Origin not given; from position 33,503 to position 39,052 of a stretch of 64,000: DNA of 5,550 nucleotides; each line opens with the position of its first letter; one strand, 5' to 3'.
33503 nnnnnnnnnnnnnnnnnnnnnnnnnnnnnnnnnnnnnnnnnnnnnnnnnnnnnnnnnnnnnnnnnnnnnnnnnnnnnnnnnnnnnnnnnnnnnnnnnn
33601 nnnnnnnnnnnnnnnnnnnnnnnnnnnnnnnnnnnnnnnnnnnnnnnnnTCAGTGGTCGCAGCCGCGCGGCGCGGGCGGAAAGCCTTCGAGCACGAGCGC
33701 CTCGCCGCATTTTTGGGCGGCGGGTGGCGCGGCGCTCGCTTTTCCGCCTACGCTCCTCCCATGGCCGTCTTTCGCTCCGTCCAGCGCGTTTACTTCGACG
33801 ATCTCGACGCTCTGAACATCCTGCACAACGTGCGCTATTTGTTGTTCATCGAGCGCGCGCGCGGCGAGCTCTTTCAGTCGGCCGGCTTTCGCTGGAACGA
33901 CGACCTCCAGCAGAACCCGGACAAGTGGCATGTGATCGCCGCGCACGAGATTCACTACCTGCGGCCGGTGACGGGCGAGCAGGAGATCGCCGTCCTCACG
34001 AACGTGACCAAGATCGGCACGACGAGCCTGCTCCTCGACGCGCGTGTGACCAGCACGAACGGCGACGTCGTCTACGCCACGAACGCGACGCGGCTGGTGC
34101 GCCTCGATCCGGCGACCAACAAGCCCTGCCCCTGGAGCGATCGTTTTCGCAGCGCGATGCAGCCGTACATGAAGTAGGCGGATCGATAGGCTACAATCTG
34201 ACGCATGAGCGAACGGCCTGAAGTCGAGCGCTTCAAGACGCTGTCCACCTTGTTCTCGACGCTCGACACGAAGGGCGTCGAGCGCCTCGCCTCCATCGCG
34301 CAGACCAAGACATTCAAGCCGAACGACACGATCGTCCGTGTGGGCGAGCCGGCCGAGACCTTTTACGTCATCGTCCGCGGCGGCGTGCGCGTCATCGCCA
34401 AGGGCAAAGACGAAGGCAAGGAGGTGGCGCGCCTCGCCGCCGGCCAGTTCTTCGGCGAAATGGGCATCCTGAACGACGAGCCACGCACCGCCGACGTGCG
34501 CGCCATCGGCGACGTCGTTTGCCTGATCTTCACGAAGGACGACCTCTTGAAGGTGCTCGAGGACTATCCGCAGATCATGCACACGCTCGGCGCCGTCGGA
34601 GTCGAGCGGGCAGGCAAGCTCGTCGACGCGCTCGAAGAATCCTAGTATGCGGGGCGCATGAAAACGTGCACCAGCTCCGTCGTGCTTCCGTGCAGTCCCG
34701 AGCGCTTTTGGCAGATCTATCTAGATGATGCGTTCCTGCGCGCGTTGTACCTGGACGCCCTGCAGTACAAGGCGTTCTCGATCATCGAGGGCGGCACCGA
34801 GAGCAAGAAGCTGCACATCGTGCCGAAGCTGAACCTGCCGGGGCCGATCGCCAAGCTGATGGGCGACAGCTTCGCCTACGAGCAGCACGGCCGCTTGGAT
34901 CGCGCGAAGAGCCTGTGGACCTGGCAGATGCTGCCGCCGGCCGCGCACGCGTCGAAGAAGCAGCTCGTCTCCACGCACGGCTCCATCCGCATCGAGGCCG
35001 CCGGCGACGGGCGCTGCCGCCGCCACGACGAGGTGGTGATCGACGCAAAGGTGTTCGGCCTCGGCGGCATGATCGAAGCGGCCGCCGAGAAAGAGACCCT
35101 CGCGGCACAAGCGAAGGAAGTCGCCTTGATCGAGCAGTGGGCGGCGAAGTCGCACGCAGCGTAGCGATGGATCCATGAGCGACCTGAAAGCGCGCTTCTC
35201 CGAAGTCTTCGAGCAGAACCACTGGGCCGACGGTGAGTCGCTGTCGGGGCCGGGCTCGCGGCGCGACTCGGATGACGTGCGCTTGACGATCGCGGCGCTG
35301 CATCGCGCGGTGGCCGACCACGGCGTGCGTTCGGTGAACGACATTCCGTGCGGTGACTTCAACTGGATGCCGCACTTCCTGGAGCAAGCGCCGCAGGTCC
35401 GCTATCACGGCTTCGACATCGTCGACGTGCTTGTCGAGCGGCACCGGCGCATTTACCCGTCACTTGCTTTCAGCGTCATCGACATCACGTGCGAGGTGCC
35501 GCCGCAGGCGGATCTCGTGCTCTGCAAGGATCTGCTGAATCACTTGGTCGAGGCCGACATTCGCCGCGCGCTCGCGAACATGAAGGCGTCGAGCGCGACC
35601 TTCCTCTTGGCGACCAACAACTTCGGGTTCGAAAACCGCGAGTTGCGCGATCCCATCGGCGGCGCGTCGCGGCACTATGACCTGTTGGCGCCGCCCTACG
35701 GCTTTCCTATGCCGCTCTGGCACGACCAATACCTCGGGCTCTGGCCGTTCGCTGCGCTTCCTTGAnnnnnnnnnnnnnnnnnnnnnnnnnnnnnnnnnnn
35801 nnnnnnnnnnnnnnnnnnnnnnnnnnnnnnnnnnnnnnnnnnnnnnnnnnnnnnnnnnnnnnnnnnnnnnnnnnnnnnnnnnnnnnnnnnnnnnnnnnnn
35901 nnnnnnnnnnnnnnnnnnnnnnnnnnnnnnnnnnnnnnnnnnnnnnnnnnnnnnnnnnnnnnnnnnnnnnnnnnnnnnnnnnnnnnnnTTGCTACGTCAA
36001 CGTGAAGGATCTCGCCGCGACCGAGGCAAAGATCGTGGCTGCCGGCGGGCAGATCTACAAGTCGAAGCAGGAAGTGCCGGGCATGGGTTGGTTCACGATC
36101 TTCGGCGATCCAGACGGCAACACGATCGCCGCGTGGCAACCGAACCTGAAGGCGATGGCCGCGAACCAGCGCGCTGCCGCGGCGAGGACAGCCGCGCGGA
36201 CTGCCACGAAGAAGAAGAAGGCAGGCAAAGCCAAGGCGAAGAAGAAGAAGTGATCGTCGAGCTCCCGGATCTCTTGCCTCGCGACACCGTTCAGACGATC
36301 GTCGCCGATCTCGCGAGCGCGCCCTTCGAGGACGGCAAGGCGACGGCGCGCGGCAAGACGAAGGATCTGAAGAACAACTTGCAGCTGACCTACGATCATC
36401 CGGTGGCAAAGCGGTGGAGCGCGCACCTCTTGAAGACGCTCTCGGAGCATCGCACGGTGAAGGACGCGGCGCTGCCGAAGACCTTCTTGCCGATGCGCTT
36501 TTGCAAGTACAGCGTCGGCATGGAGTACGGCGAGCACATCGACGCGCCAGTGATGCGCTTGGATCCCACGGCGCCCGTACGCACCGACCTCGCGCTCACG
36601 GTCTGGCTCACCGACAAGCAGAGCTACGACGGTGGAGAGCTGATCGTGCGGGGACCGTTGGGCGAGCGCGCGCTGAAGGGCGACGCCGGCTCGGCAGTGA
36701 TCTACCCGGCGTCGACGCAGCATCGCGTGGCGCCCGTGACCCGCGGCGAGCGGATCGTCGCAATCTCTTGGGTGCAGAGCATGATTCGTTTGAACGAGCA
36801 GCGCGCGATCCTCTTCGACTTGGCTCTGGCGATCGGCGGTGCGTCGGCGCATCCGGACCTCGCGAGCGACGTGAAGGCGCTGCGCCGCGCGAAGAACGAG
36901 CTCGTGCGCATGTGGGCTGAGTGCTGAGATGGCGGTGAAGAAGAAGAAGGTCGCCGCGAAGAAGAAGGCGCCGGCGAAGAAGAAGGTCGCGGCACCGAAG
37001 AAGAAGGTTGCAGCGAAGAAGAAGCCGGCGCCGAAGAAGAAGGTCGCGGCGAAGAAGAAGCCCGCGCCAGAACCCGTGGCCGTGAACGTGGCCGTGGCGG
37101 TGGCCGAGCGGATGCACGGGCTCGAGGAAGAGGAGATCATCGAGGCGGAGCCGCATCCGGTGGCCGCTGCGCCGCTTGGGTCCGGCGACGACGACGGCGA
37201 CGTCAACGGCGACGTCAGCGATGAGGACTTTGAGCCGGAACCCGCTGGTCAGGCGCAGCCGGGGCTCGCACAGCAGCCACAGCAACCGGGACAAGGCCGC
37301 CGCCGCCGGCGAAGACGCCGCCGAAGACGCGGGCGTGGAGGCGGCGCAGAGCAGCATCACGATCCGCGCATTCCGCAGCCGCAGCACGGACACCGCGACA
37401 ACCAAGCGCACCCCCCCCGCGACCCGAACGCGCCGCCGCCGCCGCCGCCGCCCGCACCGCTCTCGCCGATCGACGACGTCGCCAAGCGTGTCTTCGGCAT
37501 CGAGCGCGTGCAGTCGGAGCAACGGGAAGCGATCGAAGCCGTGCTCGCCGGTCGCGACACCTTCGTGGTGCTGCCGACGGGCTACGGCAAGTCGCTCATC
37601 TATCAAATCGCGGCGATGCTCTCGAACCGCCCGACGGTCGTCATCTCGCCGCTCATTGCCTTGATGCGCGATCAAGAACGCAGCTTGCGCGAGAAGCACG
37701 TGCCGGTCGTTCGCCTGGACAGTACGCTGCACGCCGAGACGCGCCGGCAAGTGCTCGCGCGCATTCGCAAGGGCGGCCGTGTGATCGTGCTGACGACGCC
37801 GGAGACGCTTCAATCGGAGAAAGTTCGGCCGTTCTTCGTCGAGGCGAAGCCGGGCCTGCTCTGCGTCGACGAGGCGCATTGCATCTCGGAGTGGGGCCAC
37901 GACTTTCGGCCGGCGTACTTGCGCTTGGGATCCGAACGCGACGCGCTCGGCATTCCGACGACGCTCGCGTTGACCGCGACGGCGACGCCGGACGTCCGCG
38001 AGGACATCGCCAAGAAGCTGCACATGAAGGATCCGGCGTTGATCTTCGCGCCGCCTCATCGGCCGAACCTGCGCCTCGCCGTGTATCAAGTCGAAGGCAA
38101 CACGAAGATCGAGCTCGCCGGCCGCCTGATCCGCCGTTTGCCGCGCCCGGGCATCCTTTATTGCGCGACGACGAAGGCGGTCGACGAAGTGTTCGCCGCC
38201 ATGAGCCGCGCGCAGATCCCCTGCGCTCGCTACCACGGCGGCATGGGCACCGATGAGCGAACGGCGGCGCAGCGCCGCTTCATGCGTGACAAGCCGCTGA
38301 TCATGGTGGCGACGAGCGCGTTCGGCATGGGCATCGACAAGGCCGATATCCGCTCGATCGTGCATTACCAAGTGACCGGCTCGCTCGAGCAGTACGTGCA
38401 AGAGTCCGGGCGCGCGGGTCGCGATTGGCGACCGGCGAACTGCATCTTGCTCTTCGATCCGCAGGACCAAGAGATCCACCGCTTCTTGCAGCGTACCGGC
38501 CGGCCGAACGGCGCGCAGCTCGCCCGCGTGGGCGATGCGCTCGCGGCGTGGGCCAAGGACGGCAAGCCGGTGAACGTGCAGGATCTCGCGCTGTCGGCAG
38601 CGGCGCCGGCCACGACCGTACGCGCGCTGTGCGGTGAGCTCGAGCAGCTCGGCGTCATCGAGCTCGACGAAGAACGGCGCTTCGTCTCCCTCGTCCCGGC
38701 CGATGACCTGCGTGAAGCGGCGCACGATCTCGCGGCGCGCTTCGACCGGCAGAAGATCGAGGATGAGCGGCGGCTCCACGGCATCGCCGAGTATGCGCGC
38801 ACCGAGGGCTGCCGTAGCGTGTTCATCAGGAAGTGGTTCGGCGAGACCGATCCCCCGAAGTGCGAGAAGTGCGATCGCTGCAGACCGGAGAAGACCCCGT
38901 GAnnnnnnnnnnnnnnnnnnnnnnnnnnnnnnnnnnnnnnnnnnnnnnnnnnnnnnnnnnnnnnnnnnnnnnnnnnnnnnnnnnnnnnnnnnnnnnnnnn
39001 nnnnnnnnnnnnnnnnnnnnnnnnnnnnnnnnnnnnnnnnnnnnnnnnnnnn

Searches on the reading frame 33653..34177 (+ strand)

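Call 66: search_protein_families(library=pfam, proteins=[window:33653-34177:+], max_evalue=0.001)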
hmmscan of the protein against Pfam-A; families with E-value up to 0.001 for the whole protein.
window:33653-34177:+ (174 aa): 2 families
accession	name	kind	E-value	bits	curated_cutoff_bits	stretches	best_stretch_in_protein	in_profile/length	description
PF13279.12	4HBT_2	-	2.1e-14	54.5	25.5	1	48-168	3-121/122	Thioesterase-like superfamily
PF03061.28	4HBT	-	7.1e-11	42.7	20.6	1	55-139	2-77/79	Thioesterase superfamily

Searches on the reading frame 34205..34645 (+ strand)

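Call 66: search_protein_families(library=pfam, proteins=[window:34205-34645:+], max_evalue=0.001)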
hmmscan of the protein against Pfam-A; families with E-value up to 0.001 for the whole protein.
window:34205-34645:+ (146 aa): 1 family
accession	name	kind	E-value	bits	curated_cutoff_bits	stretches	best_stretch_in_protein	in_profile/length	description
PF00027.35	cNMP_binding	-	5e-23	81.3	27.5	1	35-121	2-89/89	Cyclic nucleotide-binding domain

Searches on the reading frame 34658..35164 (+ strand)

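Call 66: search_protein_families(library=pfam, proteins=[window:34658-35164:+], max_evalue=0.001)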
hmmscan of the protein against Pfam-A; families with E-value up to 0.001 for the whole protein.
window:34658-35164:+ (168 aa): 1 family
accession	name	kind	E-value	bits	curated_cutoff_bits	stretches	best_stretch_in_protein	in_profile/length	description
PF10698.15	DUF2505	-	1.9e-11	44.7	26.9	1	7-161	3-157/158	Protein of unknown function (DUF2505)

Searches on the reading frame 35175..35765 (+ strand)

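Call 66: search_protein_families(library=pfam, proteins=[window:35175-35765:+], max_evalue=0.001)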
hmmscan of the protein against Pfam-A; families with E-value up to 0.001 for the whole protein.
window:35175-35765:+ (196 aa): 2 families
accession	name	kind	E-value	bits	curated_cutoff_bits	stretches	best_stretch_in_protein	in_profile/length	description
PF08242.18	Methyltransf_12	-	2.2e-07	32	30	1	56-138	2-90/98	Methyltransferase domain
PF13649.12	Methyltransf_25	-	1.2e-05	26.4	27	1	55-137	2-90/97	Methyltransferase domain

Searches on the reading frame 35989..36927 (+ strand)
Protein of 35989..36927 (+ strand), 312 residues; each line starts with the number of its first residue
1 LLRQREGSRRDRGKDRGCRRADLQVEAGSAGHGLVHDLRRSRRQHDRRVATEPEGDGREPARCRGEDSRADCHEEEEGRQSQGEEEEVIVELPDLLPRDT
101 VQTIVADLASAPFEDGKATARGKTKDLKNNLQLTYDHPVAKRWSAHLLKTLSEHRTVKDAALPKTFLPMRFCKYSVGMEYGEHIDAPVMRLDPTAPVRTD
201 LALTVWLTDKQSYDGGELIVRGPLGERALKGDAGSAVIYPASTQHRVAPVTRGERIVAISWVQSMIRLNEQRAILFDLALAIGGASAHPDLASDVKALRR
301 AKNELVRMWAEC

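Call 66: search_protein_families(library=pfam, proteins=[window:35989-36927:+], max_evalue=0.001)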
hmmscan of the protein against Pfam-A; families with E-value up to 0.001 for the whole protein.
window:35989-36927:+ (312 aa): 1 family
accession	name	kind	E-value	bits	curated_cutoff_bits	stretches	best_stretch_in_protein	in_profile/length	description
PF13640.12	2OG-FeII_Oxy_3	-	5e-11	43.9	27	1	170-262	2-97/98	2OG-Fe(II) oxygenase superfamily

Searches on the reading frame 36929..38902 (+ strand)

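Call 66: search_protein_families(library=pfam, proteins=[window:36929-38902:+], max_evalue=0.001)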
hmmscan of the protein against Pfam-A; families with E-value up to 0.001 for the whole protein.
window:36929-38902:+ (657 aa): 4 families
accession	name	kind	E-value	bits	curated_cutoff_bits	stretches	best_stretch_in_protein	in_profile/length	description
PF00270.35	DEAD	-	5.5e-25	88.5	26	1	197-357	3-165/167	DEAD/DEAH box helicase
PF00271.37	Helicase_C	-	8.2e-24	84.4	23.5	1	400-498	9-108/110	Helicase conserved C-terminal domain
PF16124.10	RecQ_Zn_bind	-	6e-08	33.7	25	1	607-652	19-66/66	RecQ zinc-binding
PF04851.21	ResIII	-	3.4e-06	27.5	22.5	1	195-351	5-161/164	Type III restriction enzyme, res subunit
